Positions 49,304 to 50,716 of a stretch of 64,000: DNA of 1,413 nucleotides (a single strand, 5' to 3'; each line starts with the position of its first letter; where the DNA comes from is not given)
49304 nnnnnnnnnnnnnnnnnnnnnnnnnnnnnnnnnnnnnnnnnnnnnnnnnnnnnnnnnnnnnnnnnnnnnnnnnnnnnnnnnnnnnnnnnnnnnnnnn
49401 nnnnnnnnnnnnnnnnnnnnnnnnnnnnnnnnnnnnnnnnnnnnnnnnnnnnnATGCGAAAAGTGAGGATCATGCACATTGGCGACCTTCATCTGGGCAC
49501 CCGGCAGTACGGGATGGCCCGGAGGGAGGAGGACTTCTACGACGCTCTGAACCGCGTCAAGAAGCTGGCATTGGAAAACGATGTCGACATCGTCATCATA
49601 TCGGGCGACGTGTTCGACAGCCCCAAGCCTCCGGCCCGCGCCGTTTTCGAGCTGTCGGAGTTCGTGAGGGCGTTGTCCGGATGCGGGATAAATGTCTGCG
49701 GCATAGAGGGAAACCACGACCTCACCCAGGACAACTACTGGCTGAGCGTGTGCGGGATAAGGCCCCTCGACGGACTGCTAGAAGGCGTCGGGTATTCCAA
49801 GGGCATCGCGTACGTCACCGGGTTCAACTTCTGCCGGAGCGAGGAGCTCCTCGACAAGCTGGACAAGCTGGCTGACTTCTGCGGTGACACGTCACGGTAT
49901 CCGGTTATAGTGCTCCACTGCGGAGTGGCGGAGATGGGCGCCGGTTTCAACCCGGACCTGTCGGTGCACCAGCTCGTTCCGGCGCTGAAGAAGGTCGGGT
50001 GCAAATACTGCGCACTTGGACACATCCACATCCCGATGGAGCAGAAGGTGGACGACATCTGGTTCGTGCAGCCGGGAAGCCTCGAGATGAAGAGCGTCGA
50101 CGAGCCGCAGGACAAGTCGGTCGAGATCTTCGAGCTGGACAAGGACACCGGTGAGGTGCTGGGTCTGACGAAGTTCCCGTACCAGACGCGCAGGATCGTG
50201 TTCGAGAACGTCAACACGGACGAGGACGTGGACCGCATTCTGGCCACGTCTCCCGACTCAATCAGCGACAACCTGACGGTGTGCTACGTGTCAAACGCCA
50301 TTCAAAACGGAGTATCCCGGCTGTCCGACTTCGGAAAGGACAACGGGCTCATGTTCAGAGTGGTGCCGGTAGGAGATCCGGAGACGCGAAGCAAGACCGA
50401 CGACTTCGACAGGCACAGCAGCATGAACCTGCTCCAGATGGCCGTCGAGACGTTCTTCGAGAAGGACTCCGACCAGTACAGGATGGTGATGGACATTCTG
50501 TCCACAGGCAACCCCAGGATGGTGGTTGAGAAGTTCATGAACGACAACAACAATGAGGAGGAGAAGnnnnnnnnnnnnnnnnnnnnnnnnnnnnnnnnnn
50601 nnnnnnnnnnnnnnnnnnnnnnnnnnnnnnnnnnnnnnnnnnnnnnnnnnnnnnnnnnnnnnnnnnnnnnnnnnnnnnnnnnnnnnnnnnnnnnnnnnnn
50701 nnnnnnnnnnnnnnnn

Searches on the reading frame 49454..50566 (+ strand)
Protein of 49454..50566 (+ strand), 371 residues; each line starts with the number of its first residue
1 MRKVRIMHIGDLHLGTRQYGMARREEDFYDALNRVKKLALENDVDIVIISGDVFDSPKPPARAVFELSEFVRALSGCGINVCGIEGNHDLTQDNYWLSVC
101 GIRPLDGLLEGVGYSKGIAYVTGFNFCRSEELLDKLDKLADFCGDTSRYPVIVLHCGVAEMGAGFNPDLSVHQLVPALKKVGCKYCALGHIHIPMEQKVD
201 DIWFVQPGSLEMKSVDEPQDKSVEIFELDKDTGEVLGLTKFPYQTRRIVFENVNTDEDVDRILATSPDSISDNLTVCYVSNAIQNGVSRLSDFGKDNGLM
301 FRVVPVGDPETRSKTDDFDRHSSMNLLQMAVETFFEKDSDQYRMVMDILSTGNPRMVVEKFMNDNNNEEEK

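Call 14: search_protein_families(library=phrogs, proteins=[window:49454-50566:+], max_evalue=0.001)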
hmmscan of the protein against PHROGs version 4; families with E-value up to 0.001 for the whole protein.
window:49454-50566:+ (371 aa): 2 families
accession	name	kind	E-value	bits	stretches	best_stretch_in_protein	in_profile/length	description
phrog_100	-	DNA, RNA and nucleotide metabolism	3.7e-13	49.8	1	3-92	28-118/989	SbcD-like subunit of palindrome specific endonuclease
phrog_1649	-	other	5.6e-08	32.8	1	2-96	34-111/308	metallo-phosphoesterase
